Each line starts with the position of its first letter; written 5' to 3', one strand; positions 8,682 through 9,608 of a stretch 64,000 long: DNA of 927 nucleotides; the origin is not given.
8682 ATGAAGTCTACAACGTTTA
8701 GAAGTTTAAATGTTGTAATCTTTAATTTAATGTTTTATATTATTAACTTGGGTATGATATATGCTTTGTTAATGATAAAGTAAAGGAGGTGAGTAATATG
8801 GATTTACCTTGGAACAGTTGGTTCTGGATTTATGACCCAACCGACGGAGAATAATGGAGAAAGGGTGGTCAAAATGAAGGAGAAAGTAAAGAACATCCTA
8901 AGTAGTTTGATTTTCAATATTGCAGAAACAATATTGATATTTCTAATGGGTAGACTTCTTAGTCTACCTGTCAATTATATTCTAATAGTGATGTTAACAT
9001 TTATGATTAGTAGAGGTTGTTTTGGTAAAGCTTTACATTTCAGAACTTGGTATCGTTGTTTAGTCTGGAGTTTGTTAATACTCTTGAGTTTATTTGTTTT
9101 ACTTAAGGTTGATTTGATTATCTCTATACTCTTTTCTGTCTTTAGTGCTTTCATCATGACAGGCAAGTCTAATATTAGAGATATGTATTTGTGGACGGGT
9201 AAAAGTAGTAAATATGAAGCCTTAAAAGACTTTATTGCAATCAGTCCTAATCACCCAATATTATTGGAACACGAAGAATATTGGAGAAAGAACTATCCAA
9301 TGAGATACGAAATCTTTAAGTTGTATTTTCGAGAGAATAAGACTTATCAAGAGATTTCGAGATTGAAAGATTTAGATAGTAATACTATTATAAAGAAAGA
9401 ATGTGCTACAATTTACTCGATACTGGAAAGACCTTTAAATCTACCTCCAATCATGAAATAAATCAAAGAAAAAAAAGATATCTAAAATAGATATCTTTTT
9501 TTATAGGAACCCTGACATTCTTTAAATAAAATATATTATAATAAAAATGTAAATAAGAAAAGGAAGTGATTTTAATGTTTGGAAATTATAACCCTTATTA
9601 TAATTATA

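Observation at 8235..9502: Three-gene cassette: polytopic membrane protein, 18-aa Trp-rich ORF, membrane-anchored sigma-r4-like HTH protein, terminator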

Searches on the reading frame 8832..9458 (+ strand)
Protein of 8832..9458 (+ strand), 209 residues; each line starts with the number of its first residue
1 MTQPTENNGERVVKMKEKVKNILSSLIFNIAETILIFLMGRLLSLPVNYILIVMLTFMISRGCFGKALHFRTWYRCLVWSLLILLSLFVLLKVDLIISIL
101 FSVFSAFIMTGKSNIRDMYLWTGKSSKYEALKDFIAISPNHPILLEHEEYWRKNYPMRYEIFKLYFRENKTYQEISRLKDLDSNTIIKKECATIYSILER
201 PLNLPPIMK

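Call 3: search_protein_families(library=pfam, proteins=[window:8874-9458:+, window:8832-9458:+], max_evalue=1)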
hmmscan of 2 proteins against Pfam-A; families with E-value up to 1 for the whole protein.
window:8874-9458:+ (195 aa): 3 families
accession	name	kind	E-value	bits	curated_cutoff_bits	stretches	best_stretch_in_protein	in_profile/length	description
PF04647.20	AgrB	-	0.00027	20.8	23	1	8-94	25-110/185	Accessory gene regulator B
PF21664.2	TBPIP_C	-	0.014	15.8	27.2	1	94-162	31-97/115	TBP-interacting protein, C-terminal domain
PF08281.18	Sigma70_r4_2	-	0.074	13.1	25.7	1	146-172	17-43/54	Sigma-70, region 4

window:8832-9458:+ (209 aa): 3 families
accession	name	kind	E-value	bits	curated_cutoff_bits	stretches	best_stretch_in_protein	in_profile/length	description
PF04647.20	AgrB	-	1.1e-05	25.3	23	1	16-108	19-110/185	Accessory gene regulator B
PF21664.2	TBPIP_C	-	0.015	15.7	27.2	1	108-176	31-97/115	TBP-interacting protein, C-terminal domain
PF08281.18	Sigma70_r4_2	-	0.082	13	25.7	1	160-186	17-43/54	Sigma-70, region 4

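Call 4: search_protein_families(library=ncbifam, proteins=[window:8874-9458:+], max_evalue=1)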
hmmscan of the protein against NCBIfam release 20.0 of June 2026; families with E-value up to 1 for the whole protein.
window:8874-9458:+ (195 aa): 1 family
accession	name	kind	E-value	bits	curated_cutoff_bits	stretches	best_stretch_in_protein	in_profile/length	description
TIGR02937.1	sigma70-ECF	superfamily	0.11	12.1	42.9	1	146-173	124-151/165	sigma-70 family RNA polymerase sigma factor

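Call 5: search_protein_families(library=phrogs, proteins=[window:8874-9458:+], max_evalue=1)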
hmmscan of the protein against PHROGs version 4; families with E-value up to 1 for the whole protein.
window:8874-9458:+ (195 aa): 1 family
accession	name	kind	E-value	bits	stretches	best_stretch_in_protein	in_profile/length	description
phrog_13332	-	unknown function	0.35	12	1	129-155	75-101/111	-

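Call 7: search_dna_similar(query=window:8874-9458:+, collection=phages, mode=protein, max_evalue=0.01)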
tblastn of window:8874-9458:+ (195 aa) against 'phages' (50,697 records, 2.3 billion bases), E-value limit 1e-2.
No match.

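Call 10: find_homologous_proteins(query=window:8832-9458:+, max_evalue=0.001)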
Query window:8832-9458:+ (209 aa): 986 proteins with E <= 0.001 among 1472 candidates; the best 120 are listed.
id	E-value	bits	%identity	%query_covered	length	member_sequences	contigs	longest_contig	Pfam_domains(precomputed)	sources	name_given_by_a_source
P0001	4.5e-107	374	83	93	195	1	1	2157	-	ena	-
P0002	5.1e-107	374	83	93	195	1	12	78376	-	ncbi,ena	-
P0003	6.0e-107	374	84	93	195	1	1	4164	-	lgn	-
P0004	6.1e-107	374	84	93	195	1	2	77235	-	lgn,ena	-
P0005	6.2e-107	374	83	93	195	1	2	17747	-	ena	-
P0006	7.0e-107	374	83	93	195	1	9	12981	-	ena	-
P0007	8.0e-107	374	83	93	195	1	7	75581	-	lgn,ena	-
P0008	8.1e-107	374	83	93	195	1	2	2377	-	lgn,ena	-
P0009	8.8e-107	373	84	93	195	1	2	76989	-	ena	-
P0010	1.2e-106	373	83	93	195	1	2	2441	-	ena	-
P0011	1.2e-106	373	83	93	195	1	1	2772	-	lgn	-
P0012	1.7e-106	373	82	93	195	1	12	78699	-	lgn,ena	-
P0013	2.2e-106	372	83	93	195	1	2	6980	-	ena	-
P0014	2.7e-106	372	83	93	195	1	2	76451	-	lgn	-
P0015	3.8e-106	371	83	92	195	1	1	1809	-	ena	-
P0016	4.0e-106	371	83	93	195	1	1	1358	PF04647.21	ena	-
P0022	7.1e-106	371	82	93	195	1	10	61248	PF04647.21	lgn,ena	-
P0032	3.2e-100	352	80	92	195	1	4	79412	PF04647.21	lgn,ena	-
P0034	4.1e-100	352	79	92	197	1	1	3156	PF04647.21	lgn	-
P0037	2.2e-99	349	78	92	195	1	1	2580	PF04647.21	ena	-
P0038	2.8e-99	349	78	93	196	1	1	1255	PF04647.21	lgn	-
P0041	4.7e-99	348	78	92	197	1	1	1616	PF04647.21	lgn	-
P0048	3.9e-98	345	77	92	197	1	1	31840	PF04647.21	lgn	-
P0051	6.4e-98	345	76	92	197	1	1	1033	PF04647.21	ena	-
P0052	6.6e-98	345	79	92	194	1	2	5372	PF04647.21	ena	-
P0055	1.0e-97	344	77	92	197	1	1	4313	PF04647.21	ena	-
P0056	1.0e-97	344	77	92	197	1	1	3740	PF04647.21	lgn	-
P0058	1.5e-97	343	76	92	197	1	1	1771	PF04647.21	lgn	-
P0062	1.8e-97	343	76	92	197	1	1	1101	PF04647.21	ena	-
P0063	1.8e-97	343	77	92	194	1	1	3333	PF04647.21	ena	-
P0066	2.2e-97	343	76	92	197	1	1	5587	PF04647.21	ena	-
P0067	2.3e-97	343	77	92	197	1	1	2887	PF04647.21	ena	-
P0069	2.4e-97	343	76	92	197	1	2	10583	PF04647.21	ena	-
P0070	2.5e-97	343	76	92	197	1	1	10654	PF04647.21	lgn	-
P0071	2.5e-97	343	76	92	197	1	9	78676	PF04647.21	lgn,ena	-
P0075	3.0e-97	342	76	92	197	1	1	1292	PF04647.21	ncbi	-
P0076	3.0e-97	342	76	92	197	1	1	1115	PF04647.21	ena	-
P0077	3.1e-97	342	76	92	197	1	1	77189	PF04647.21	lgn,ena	-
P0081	3.5e-97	342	76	92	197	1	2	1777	PF04647.21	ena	-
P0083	3.5e-97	342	77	92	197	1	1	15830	PF04647.21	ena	-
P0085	3.7e-97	342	76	92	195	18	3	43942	PF04647.21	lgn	-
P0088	4.2e-97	342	76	92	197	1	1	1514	PF04647.21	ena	-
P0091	4.4e-97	342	76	92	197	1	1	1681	PF04647.21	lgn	-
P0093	4.9e-97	342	76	92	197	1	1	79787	PF04647.21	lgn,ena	-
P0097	5.3e-97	342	76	92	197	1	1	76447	PF04647.21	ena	-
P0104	6.2e-97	341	79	91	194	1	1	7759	PF04647.21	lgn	-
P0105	6.4e-97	341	76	92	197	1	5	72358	PF04647.21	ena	-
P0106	6.4e-97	341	76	92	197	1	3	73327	PF04647.21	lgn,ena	-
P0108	6.7e-97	341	76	92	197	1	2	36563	PF04647.21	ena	-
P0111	7.7e-97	341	76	92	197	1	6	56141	PF04647.21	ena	-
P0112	8.1e-97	341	76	92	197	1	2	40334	PF04647.21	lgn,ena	-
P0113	8.1e-97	341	76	92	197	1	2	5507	PF04647.21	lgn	-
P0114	8.3e-97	341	76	92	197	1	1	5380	PF04647.21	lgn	-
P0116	8.6e-97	341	76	92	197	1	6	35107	PF04647.21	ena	-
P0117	8.7e-97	341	76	92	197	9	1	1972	PF04647.21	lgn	-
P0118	9.0e-97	341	76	92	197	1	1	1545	PF04647.21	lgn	-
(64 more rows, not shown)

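Call 19: find_related_loci(query=window:8874-9458:+, collection=viral_contigs, flank=3000)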
Query window:8874-9458:+ (195 aa) in viral_contigs; peptide patterns used: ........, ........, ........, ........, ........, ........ (x = any residue, [..] = any of these).
10 stretches matched a pattern; 5 encode a relative of the query (tblastn E <= 1e-3); 5 distinct loci.
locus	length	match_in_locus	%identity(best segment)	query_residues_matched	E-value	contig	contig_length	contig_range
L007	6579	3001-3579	77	3-195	2e-103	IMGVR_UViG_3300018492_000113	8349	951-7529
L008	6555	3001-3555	77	11-195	8e-101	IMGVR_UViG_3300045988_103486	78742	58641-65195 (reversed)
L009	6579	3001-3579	79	3-195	2e-97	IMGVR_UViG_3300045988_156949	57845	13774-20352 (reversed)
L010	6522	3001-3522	61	3-174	1e-64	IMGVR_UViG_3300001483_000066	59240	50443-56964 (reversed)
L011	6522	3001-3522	61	3-174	1e-64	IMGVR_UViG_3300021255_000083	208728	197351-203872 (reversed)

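Call 25: search_protein_representatives(protein=window:8874-9458:+)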
Query: 195 residues. Proteins with E-value up to 0.001 (for the whole library): 119; up to 1e-10: 86; up to 1e-30: 12. The best 119 are listed.
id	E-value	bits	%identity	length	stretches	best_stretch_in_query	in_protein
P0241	1.6e-71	256.7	85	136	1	1-136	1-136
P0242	3.3e-71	255.6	56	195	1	4-194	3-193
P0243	7.9e-64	231.6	80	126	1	70-194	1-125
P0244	6.6e-62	225.3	52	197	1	4-194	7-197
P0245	6.6e-44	166.6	49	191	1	1-175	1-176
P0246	1.1e-42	162.6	70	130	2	3-83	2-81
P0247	7.4e-38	146.8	43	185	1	9-173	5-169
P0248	1.0e-31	126.8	36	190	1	7-190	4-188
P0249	1.0e-31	126.8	40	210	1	6-193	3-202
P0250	1.6e-31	126.2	38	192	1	1-175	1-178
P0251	2.1e-31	125.8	45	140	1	4-136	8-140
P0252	5.1e-31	124.6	38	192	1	2-172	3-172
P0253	3.8e-29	118.5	33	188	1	3-174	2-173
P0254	8.1e-29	117.4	41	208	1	4-193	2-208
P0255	1.2e-28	116.8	32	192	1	4-172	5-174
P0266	6.3e-23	98.2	28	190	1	1-174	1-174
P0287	5.1e-17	78.9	27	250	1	9-172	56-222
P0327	1.1e-10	58.2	24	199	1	3-172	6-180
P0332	2.9e-09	53.6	22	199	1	6-166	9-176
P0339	3.9e-08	49.9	32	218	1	8-192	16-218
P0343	2.3e-06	44.2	24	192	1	19-176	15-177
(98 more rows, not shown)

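Call 27: search_protein_families(library=pfam, alignment_id=A2, max_evalue=0.01)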
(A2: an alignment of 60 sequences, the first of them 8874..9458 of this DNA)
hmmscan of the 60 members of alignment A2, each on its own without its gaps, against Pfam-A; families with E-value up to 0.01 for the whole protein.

A. member 1, window:8874-9458:+ (195 aa): 1 family
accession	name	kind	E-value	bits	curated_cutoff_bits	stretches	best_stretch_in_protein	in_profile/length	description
PF04647.20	AgrB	-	0.00027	20.8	23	1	8-94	25-110/185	Accessory gene regulator B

B. families by the number of members that match (of 60 scanned): 6 families
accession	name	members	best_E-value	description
PF04647.20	AgrB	35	5e-10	Accessory gene regulator B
PF08281.18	Sigma70_r4_2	4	0.00024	Sigma-70, region 4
PF04545.22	Sigma70_r4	2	4.3e-05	Sigma-70, region 4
PF01051.27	Rep3_N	1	0.0039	Initiator Replication protein, WH1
PF18796.6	LPD1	1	0.0047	Large polyvalent protein-associated domain 1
PF02876.24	Stap_Strp_tox_C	1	0.0078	Staphylococcal/Streptococcal toxin, beta-grasp domain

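Call 28: search_solved_structures(query=A2, max_evalue=10, show_alignments=3)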
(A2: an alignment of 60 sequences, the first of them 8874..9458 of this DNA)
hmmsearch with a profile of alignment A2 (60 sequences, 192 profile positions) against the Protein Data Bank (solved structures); distinct sequences matched with E-value up to 10: 10.
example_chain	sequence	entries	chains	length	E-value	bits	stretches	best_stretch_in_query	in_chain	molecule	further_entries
2czr_A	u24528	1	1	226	0.034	17.1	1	105-168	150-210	TBP-interacting protein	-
6ykm_A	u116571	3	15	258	0.044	16.8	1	80-181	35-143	Chemotaxis protein MotA, putative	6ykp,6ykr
4u1c_C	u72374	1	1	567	0.67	12.9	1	109-191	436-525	Eukaryotic translation initiation factor 3 subunit C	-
1kxl_A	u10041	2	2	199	1.5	11.8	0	14-43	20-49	CELL DIVISION CONTROL PROTEIN 13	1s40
8jzt_A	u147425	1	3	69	1.7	11.6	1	142-184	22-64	RNA polymerase sigma factor SigF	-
7yil_A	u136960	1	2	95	2.1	11.3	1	112-168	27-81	GINS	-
1j0j_A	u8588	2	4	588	2.3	11.1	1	101-151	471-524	neopullulanase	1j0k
1j0h_A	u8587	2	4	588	2.3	11.1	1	101-151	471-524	neopullulanase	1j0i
1rp3_A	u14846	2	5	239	3.7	10.5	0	158-187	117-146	RNA polymerase sigma factor SIGMA-28 (FliA) | RNA polymerase sigma factor FliA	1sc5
3rf2_A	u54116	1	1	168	5.8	9.9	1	97-169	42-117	30S ribosomal protein S8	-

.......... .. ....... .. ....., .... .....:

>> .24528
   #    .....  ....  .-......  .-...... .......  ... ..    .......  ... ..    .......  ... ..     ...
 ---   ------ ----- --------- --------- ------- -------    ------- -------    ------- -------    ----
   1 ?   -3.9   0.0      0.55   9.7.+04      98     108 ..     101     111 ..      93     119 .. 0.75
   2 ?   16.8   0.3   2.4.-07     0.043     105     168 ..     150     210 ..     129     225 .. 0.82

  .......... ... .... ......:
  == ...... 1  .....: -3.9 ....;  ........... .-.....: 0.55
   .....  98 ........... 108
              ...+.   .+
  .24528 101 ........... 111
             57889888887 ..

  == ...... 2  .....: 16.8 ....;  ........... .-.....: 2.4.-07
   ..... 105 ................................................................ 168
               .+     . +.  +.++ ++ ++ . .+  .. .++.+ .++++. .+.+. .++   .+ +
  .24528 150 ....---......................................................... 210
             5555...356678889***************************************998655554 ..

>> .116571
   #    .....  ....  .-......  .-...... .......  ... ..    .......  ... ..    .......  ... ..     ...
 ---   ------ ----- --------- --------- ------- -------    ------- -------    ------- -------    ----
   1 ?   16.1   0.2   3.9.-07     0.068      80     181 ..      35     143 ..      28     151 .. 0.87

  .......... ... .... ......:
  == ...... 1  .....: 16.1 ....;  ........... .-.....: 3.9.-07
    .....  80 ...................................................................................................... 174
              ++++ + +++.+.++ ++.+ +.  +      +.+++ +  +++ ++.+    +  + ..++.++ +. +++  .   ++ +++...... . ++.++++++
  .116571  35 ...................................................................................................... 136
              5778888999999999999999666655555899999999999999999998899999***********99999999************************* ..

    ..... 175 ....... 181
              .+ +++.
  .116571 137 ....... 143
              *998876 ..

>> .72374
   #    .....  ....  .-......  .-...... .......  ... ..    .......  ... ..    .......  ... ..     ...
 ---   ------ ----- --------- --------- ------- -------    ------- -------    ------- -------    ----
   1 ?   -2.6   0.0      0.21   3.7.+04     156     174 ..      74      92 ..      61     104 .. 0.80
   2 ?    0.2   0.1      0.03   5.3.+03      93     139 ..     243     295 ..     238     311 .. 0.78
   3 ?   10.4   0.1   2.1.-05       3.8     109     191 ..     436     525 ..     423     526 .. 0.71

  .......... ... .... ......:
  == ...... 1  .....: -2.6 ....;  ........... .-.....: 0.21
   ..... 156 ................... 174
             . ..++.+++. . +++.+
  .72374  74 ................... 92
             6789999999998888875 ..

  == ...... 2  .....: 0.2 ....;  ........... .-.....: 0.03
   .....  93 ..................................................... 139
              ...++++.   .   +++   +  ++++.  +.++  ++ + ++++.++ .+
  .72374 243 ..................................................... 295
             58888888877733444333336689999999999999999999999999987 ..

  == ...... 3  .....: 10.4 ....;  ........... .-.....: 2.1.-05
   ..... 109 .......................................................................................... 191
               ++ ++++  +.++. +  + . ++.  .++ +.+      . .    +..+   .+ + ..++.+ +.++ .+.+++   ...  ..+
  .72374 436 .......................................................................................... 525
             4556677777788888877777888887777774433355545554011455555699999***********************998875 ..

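Call 50: find_encoding_contigs(protein=P0266, flank=4000, max_places=3)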
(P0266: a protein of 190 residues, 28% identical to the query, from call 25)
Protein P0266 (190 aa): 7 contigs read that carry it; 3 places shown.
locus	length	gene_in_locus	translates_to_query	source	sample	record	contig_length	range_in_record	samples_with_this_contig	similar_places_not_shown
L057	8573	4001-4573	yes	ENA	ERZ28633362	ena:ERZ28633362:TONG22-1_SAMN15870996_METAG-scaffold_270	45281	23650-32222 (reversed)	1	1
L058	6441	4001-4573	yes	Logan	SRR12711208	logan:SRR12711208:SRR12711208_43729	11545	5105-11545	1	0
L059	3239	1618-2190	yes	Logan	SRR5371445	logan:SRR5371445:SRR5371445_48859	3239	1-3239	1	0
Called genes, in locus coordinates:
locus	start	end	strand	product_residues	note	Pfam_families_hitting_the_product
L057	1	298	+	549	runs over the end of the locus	-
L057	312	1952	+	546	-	-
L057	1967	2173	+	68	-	PF16945:Phage_r1t_holin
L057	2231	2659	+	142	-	-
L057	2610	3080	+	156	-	PF01476:LysM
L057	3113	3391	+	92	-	-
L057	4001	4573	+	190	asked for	-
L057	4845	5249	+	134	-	-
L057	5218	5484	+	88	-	-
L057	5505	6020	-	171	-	PF07463:NUMOD4, PF13392:HNH_3, PF07453:NUMOD1 (faint)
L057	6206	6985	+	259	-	-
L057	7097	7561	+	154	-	-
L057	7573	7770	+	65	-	-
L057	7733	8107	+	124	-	-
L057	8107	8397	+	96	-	-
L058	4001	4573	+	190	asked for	-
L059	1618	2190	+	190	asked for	-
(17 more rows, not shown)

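Call 51: find_encoding_contigs(protein=P0343, flank=4000, max_places=3)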
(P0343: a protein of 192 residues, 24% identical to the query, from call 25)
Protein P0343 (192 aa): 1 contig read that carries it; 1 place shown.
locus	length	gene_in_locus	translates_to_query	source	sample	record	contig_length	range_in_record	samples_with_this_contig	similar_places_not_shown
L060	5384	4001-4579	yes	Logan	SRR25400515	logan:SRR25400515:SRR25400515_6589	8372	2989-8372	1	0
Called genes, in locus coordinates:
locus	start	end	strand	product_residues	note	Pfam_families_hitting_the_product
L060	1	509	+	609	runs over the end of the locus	-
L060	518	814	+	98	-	-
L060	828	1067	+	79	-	PF04688:Holin_SPP1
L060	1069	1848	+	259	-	PF01510:Amidase_2, PF01471:PG_binding_1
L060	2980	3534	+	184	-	-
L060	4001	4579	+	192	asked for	-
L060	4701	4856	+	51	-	-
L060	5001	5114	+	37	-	-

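Call 56: predict_structure(alignment_id=A2)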
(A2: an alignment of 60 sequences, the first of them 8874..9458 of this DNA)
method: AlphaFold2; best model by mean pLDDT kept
length: 195 residues; sequences in the alignment: 60
mean_pLDDT: 94.9   pTM: 0.69
mean pLDDT of the five models: 94.9, 94.9, 94.7, 94.6, 94.5
residues with pLDDT >= 90: 177; 70-90: 13; 50-70: 5; < 50: 0
segments of 3 or more residues with pLDDT < 50: none
pLDDT, mean of each block of 10 residues (from residue 1): 95 97 98 98 97 93 97 98 98 91 67 93 97 98 98 96 96 97 98 90
secondary structure, 60 per line:
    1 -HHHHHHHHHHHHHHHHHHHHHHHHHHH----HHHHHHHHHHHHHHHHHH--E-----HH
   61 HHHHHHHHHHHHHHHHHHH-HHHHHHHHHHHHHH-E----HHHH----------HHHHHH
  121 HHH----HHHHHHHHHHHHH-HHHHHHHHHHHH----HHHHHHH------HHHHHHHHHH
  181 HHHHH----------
elements in order: H2-28 H33-50 H59-79 H81-94 H101-104 H115-123 H128-140 H142-153 H158-164 H171-185

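Call 58: fold_search(model_id=the predicted structure, library=pdb)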
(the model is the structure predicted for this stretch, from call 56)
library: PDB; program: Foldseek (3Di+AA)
matches with E <= 10: 11; with E <= 0.001: 0
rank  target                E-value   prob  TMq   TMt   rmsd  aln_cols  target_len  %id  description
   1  6in7_B                4.5e+00  0.08  0.24  0.26  16.7       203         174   12  Crystal structure of AlgU in complex with MucA(cyto) (released 2019-07-24)
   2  8z6g_D                5.0e+00  0.08  0.24  0.27  16.5       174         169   10  the AlgU-MucAcyto complex structure in Pseudomonas aeruginosa (released 2024-05-08)
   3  8jzt_A                6.2e+00  0.66  0.22  0.71   1.1        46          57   15  The sigF and anti-sigma factor complex (released 2024-10-16)
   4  8u7o_B                6.5e+00  0.02  0.16  0.04  23.6       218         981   16  WT sea urchin SLC9C1 with 5mM cAMP at pH 6 in Na+ - Grip and Twist (GnT) conformation (released 2025-03-26)
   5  9a7s_A                6.9e+00  0.21  0.26  0.21  11.0        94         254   18  Integrative model of RPSD-RPOB by crosslinking MS and deep learning (released 2024-09-18)
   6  1or7_B                6.9e+00  0.06  0.21  0.24  16.7       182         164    9  Crystal Structure of Escherichia coli sigmaE with the Cytoplasmic Domain of its Anti-sigma RseA (released 2003-04-15)
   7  6dv9_F                7.6e+00  0.10  0.26  0.29  13.9       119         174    8  Crystal structure of Mycobacterium tuberculosis transcription initiation complex(ECF sigma factor L) containing 5nt RN (released 2019-02-20)
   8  9vei_A                7.6e+00  0.02  0.17  0.11  27.9       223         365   14  structure of human KCNQ1-KCNE1-CaM complex with PIP2 (released 2025-08-20)
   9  8esv_B                8.0e+00  0.01  0.12  0.10  19.9       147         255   10  Structure of human ADAM10-Tspan15 complex bound to 11G2 vFab (released 2023-06-14)
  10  8z6g_B                9.4e+00  0.05  0.22  0.25  17.1       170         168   10  the AlgU-MucAcyto complex structure in Pseudomonas aeruginosa (released 2024-05-08)
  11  4nqw_A                9.9e+00  0.05  0.25  0.32  16.6       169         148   13  Structure of Mycobacterium tuberculosis extracytoplasmic function sigma factor SigK in complex with the cytosolic doma (released 2014-01-22)

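Call 64: find_encoding_contigs(protein=P0332, flank=4000, max_places=2)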
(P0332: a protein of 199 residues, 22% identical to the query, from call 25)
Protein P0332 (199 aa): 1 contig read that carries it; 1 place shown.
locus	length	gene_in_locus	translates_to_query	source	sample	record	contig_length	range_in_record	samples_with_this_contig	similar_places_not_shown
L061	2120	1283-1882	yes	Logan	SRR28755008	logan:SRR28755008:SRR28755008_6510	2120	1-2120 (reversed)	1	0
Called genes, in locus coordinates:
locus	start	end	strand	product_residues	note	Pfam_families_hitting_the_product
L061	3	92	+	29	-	?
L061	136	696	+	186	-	-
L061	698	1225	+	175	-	-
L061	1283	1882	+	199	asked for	-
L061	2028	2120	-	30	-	?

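Call 65: find_encoding_contigs(protein=P0339, flank=4000, max_places=2)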
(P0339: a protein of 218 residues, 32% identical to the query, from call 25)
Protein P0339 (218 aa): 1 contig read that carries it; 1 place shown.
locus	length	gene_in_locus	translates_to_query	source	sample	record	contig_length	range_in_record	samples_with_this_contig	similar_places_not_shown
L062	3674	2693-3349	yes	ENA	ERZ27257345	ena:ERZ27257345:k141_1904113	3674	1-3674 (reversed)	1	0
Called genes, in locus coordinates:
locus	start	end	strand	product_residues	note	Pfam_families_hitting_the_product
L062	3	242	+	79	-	?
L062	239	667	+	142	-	-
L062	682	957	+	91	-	PF16079:Phage_holin_5_2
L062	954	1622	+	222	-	PF01510:Amidase_2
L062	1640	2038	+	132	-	-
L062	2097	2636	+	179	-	-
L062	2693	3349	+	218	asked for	-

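Call 66: find_encoding_contigs(protein=P0327, flank=4000, max_places=2)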
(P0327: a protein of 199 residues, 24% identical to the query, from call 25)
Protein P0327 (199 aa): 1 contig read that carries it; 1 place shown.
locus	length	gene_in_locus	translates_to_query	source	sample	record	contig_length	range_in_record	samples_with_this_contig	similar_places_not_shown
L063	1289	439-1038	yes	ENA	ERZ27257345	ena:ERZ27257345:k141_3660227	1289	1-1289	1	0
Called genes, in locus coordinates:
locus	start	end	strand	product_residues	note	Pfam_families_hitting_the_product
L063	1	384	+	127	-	?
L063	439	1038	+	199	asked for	-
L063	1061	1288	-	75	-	?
